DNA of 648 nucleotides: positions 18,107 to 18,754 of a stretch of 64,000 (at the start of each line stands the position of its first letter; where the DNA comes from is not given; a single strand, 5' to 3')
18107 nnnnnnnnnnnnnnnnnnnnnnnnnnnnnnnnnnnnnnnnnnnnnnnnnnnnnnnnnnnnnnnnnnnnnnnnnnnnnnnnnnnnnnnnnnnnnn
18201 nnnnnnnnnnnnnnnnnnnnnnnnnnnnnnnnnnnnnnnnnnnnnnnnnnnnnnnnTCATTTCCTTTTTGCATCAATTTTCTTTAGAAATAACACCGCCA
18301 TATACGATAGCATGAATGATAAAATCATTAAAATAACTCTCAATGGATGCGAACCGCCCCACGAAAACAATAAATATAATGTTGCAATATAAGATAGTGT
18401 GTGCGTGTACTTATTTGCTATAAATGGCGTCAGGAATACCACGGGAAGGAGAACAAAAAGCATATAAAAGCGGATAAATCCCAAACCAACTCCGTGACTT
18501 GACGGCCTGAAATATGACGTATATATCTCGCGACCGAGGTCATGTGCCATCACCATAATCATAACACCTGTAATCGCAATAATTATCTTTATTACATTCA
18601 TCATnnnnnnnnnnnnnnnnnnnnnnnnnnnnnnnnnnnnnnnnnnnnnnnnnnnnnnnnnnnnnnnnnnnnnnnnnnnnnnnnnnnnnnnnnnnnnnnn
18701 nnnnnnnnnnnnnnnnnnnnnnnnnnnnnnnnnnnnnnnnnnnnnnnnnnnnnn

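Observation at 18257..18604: Small polytopic membrane protein leads the island-2 cassette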

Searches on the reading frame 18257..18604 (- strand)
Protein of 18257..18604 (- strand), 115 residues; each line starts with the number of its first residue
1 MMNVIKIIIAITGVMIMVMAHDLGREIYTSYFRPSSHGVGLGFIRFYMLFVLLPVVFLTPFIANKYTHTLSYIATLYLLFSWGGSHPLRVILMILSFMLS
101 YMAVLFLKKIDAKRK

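Call 4: search_protein_families(library=pfam, proteins=[window:18257-18604:-], max_evalue=1)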
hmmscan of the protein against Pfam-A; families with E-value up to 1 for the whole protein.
window:18257-18604:- (115 aa): 2 families
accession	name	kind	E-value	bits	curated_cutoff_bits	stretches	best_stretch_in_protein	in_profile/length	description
PF10457.14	MENTAL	-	0.051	13.8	22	1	26-107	40-126/176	Cholesterol-capturing domain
PF04247.17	SirB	-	0.76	10.3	30.9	1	48-105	55-113/120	Invasion gene expression up-regulator, SirB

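Call 6: search_protein_families(library=ncbifam, proteins=[window:18257-18604:-], max_evalue=1)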
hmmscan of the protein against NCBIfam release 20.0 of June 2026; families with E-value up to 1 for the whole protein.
window:18257-18604:- (115 aa): 1 family
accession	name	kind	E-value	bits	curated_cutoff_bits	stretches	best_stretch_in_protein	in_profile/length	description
TIGR01433.1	CyoA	equivalog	0.27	10.6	266.2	1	46-91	37-79/226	ubiquinol oxidase subunit II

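Call 17: find_homologous_proteins(query=window:18257-18604:-, max_evalue=0.01)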
Query window:18257-18604:- (115 aa): 2 proteins with E <= 0.01 among 5 candidates.
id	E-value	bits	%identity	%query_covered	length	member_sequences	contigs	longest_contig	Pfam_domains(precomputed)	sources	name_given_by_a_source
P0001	1.0e-59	217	94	99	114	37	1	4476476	-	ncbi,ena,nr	ncbi:hypothetical protein VEE53_21840 [Escherichia coli]|nr:hypothetical protein VEE53_21840 [Escher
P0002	8.1e-41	157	94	71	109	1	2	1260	-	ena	-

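Call 23: search_dna_similar(query=window:18257-18604:-, collection=plasmids, mode=protein, max_evalue=1)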
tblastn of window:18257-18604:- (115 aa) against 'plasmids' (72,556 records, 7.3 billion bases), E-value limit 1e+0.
Records with a match: 1; places in all: 1; records where one place covers at least 80% of the query: 1.
Best place of each record, by identity: <60% 1.
By first word of the organism name: Vibrio 1.
By predicted mobility (MOB-suite, as given by PLSDB): non-mobilizable 1.
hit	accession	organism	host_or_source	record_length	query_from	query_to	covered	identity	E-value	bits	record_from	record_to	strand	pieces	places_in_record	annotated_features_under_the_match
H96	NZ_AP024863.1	Vibrio aerogenes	-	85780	7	115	95%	30.7%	2e-6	52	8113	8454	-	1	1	none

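Call 24: search_dna_similar(query=window:18257-18604:-, collection=phages, mode=protein, max_evalue=1)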
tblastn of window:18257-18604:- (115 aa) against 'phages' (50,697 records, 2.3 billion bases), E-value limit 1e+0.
No match.

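Call 25: get_annotated_region(hit=H96, flank=5000)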
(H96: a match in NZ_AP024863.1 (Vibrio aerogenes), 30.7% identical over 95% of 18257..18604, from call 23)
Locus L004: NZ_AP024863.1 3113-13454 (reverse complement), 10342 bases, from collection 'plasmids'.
description: Vibrio aerogenes strain LMG 19650 plasmid pLMG19650, complete sequence
organism: Vibrio aerogenes (NCBI taxid 92172)
taxonomy: Bacteria; Pseudomonadota; Gammaproteobacteria; Vibrionales; Vibrionaceae; Vibrio; Vibrio aerogenes
host: -; source: -; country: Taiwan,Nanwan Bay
typing (MOB-suite, as given by PLSDB): non-mobilizable
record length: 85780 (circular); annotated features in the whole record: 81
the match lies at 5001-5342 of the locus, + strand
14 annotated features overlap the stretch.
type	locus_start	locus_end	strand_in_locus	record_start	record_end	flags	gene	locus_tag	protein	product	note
CDS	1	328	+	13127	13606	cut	-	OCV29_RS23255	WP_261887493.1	hypothetical protein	-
CDS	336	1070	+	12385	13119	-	stbB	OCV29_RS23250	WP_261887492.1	StbB family protein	-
CDS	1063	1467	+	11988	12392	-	-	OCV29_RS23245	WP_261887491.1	hypothetical protein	-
CDS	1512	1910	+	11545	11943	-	-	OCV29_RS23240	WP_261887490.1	helix-turn-helix domain-containing protein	-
CDS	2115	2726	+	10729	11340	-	-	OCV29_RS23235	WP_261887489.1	hypothetical protein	-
CDS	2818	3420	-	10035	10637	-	-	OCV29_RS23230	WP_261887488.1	hypothetical protein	-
CDS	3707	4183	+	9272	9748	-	-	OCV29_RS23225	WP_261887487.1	type VI secretion system PAAR protein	-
CDS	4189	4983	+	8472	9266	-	-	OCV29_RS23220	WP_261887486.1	hypothetical protein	-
CDS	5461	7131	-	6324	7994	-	-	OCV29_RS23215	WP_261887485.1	DUF4942 domain-containing protein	-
CDS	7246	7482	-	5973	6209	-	-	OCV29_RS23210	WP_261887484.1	hypothetical protein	-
CDS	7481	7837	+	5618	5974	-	-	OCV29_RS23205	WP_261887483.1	hypothetical protein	-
CDS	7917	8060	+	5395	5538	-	-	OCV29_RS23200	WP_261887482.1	hypothetical protein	-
CDS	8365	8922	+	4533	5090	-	-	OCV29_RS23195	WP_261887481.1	hypothetical protein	-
CDS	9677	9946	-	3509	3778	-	-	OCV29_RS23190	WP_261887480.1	hypothetical protein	-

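Call 29: search_protein_families(library=pfam, proteins=[L004:4189-4983:+, L004:4980-5348:+, L004:3707-4183:+, L004:2818-3420:-, L004:2115-2726:+], max_evalue=0.1)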
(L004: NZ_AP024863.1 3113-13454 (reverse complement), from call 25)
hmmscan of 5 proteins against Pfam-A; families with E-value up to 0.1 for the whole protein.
L004:4189-4983:+ (264 aa): 0 families

L004:4980-5348:+ (122 aa): 0 families

L004:3707-4183:+ (158 aa): 2 families
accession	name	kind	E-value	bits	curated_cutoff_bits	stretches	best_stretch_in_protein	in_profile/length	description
PF05488.18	PAAR_motif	-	1.2e-17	64.3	27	1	19-86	8-69/70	PAAR motif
PF13665.11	Tox-PAAR-like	-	0.036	14.6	31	0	22-43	78-99/108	Toxin PAAR-like domain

L004:2818-3420:- (200 aa): 0 families

L004:2115-2726:+ (203 aa): 3 families
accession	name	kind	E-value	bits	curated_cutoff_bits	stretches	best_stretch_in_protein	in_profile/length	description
PF05714.16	PFam54_60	-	0.0031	17.6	27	1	22-111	95-182/185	Borrelia Bbcrasp-1 domain containing protein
PF04700.17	Baculo_gp41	-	0.0074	16.5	23.7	1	50-143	94-181/185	Structural glycoprotein p40/gp41 conserved region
PF22709.1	Mu_Gam-Sipho_Gp157-TOTE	-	0.038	14.3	27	1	38-83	6-50/63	Mu Gam/Sipho_Gp157-like domain of the TOTE conflict systems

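Call 31: search_protein_representatives(protein=window:18257-18604:-)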
Query: 115 residues. Proteins with E-value up to 0.001 (for the whole library): 23; up to 1e-10: 9; up to 1e-30: 1. The best 23 are listed.
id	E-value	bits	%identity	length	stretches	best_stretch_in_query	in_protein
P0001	3.3e-60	217.3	94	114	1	2-115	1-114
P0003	8.1e-19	84.1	41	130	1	4-106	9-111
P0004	1.8e-18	83.1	40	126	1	4-108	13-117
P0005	7.9e-18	81.0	41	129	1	5-110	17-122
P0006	3.7e-16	75.6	39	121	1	2-107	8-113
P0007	2.1e-13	66.7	36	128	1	4-108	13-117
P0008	6.1e-13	65.2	38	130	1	5-108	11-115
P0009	4.1e-11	59.4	32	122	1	7-103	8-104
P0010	1.0e-10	58.1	40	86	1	31-113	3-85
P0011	1.7e-10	57.3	32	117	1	4-108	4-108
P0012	4.1e-10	56.1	36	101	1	33-109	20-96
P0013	2.4e-09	53.7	43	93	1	4-83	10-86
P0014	7.8e-09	52.0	40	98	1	30-111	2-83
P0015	1.8e-06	44.4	33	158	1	6-108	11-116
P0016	3.7e-06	43.4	34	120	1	11-109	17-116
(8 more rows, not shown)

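Call 33: find_encoding_contigs(protein=P0003, flank=6000, max_places=4)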
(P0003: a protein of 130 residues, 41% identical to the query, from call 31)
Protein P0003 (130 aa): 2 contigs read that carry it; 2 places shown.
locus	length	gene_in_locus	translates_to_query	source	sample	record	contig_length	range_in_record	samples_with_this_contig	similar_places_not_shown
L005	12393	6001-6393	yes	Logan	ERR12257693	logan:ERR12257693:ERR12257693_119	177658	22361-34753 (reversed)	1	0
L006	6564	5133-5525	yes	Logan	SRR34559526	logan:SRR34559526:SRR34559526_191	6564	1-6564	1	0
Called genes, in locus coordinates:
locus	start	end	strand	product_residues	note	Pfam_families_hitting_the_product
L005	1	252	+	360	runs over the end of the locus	PF06996:T6SS_TssG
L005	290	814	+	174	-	PF12790:T6SS-SciN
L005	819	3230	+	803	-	PF05954:Phage_GPD, PF04717:Phage_base_V, PF13296:T6SS_Vgr, PF10106:DUF2345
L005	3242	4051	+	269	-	-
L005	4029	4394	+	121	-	-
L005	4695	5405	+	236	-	-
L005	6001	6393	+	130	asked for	-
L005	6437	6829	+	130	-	-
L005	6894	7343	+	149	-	PF04965:GPW_gp25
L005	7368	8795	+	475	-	PF06812:ImpA_N, PF12486:VasL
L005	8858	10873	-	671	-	PF00884:Sulfatase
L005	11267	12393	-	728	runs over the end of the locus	PF07715:Plug, PF00593:TonB_dep_Rec_b-barrel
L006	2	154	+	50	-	?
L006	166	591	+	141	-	PF05936:T6SS_VasE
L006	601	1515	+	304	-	PF05936:T6SS_VasE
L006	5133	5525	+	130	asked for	-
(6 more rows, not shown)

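Call 34: find_encoding_contigs(protein=P0004, flank=6000, max_places=4)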
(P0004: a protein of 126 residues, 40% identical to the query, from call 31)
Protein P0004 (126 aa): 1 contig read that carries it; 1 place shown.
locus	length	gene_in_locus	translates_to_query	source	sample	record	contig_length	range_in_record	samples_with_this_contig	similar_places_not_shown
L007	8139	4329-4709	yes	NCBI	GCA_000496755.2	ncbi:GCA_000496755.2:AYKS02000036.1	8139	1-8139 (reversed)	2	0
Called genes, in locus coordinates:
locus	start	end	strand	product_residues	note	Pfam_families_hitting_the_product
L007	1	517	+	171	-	PF06996:T6SS_TssG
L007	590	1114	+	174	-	PF12790:T6SS-SciN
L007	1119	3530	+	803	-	PF05954:Phage_GPD, PF04717:Phage_base_V, PF13296:T6SS_Vgr, PF10106:DUF2345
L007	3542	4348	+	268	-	-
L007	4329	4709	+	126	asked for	-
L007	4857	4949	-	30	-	-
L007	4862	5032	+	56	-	PF11692:DUF3289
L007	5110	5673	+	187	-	PF10754:DUF2569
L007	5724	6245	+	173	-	-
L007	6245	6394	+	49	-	-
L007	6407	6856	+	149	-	PF04965:GPW_gp25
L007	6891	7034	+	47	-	-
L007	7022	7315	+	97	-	PF12486:VasL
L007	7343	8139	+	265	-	PF00249:Myb_DNA-binding (faint)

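Call 35: find_encoding_contigs(protein=P0005, flank=6000, max_places=4)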
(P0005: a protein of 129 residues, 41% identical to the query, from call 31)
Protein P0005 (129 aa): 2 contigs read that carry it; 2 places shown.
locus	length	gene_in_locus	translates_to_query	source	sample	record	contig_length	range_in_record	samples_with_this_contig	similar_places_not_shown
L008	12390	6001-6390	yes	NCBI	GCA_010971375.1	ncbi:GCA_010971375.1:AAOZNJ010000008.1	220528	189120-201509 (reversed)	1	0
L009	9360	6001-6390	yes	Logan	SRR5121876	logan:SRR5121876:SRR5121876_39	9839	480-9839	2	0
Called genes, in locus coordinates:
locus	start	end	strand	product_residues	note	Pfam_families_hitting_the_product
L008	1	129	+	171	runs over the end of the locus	-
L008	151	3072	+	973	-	PF26571:VldE (weak), PF01832:Glucosaminidase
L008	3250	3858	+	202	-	-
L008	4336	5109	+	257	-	-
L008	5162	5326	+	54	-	PF05488:PAAR_motif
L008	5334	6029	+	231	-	-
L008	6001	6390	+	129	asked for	-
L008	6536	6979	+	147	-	PF04965:GPW_gp25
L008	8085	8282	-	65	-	-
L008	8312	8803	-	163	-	PF25638:DUF5983_N, PF19419:DUF5983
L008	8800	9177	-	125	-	PF06755:CbtA_toxin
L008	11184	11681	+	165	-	PF09460:Saf-Nte_pilin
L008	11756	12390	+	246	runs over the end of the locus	PF00345:PapD_N, PF02753:PapD_C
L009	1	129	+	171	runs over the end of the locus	-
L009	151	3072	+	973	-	PF26571:VldE (weak), PF01832:Glucosaminidase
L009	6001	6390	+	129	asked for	-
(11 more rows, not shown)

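Call 38: find_related_loci(query=A3, collection=genome_contigs, flank=6000)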
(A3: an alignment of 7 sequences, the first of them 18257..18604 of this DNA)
Query A3 (115 aa) in genome_contigs; peptide patterns used: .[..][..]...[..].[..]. (x = any residue, [..] = any of these).
66 stretches matched a pattern; 8 encode a relative of the query (tblastn E <= 1e-3); 8 distinct loci.
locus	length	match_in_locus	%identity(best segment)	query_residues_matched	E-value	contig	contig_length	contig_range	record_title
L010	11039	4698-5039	39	3-115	3e-25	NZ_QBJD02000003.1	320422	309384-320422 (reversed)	Enterobacter sp. RIT418 RIT418_S9_3, whole genome shotgun sequence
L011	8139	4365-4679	40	4-108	3e-24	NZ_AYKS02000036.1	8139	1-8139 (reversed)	Serratia sp. DD3 SRDD_contig000036, whole genome shotgun sequence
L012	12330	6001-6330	40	4-113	1e-23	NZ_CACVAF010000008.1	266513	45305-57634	Yersinia vastinensis strain IP38594, whole genome shotgun sequence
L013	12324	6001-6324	37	6-109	4e-21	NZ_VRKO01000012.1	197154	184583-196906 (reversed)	Erwinia rhapontici strain H1 Connected_Contig_cla_3_1_len:197154, whole genome shotgun sequence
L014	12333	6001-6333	38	4-114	3e-19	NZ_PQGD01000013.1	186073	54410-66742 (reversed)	Superficieibacter electus strain BP-1 NODE_13_length_186073_cov_34.9943, whole genome shotgun sequence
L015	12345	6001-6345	35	1-115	4e-19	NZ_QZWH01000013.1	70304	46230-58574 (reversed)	Buttiauxella izardii strain CCUG 35510 buttiauxella_ixardii_CCUG_35510T_0000013, whole genome shotgun sequence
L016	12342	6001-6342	35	6-115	6e-19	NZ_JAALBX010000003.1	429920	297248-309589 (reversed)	Citrobacter freundii strain M-21 NODE_3_length_429920_cov_84.5595, whole genome shotgun sequence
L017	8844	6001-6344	36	4-114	8e-14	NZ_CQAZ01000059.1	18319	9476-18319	Yersinia pekkanenii strain A125KOH2, whole genome shotgun sequence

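Call 44: find_homologous_proteins(query=L007:3542-4348:+, max_evalue=0.00001)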
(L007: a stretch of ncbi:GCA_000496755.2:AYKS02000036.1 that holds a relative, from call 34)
Query L007:3542-4348:+ (268 aa): 111 proteins with E <= 0.00001 among 609 candidates.
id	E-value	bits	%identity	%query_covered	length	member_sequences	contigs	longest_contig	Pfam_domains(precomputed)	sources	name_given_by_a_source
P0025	1.3e-178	610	100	100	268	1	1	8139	-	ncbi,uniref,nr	ncbi:hypothetical protein [Serratia sp. DD3]|uniref:hypothetical protein n=1 Tax=Serratia sp. DD3 Ta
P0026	9.3e-134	463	75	100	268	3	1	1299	-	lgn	-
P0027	3.4e-132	458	74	100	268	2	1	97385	-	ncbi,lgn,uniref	ncbi:hypothetical protein [Edaphovirga cremea]|uniref:hypothetical protein n=1 Tax=Edaphovirga creme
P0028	1.2e-108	381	63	100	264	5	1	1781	-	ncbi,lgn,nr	ncbi:hypothetical protein EK69_004589 [Salmonella enterica subsp. enterica]|nr:hypothetical protein 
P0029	2.9e-108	379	63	100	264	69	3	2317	-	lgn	-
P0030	7.3e-108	378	62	100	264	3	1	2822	-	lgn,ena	-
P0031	8.5e-108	378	63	100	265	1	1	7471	-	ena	-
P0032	9.3e-108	378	63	100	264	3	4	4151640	-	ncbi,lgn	ncbi:hypothetical protein [Siccibacter turicensis]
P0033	1.9e-107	377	62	100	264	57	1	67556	-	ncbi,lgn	ncbi:hypothetical protein AB6R35_005163 [Klebsiella variicola]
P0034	6.2e-107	375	62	100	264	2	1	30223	-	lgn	-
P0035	8.0e-107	375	62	100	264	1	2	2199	-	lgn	-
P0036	9.1e-107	375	61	100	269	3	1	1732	-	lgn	-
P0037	1.8e-106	374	62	100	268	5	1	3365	-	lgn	-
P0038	3.2e-105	370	60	100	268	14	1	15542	-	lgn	-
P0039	4.1e-105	369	61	100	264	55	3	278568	-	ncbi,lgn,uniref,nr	ncbi:Uncharacterised protein [Escherichia coli]|uniref:hypothetical protein n=1 Tax=Escherichia coli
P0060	2.2e-99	350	59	98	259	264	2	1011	-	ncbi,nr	ncbi:hypothetical protein JGI54_004751, partial [Salmonella enterica]|nr:hypothetical protein [Salmo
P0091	8.6e-71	257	44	98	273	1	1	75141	-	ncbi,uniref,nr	ncbi:hypothetical protein [Aeromonas cavernicola]|uniref:Uncharacterized protein n=1 Tax=Aeromonas c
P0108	1.1e-55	207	41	93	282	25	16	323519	-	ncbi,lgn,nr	ncbi:hypothetical protein N5F07_02100 [Pseudomonas chengduensis]|nr:hypothetical protein [Pseudomona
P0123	1.8e-43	167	37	97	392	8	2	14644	PF01476.27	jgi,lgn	jgi:LysM repeat protein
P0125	4.1e-42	163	36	100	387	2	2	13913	PF01476.27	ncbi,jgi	jgi:LysM repeat protein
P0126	6.0e-40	155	39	82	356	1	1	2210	PF01476.27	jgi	jgi:LysM repeat protein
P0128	1.2e-36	145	44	67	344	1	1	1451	-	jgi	-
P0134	8.3e-33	132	41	64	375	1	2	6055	-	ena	-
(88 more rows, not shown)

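Call 45: search_solved_structures(query=L007:3542-4348:+, max_evalue=1)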
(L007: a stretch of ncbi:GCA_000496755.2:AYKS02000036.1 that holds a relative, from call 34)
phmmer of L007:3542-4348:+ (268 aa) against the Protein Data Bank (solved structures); distinct sequences matched with E-value up to 1: 1.
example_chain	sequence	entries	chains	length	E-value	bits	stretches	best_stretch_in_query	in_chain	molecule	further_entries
1x7f_A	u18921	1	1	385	0.18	14.4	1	169-202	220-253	outer surface protein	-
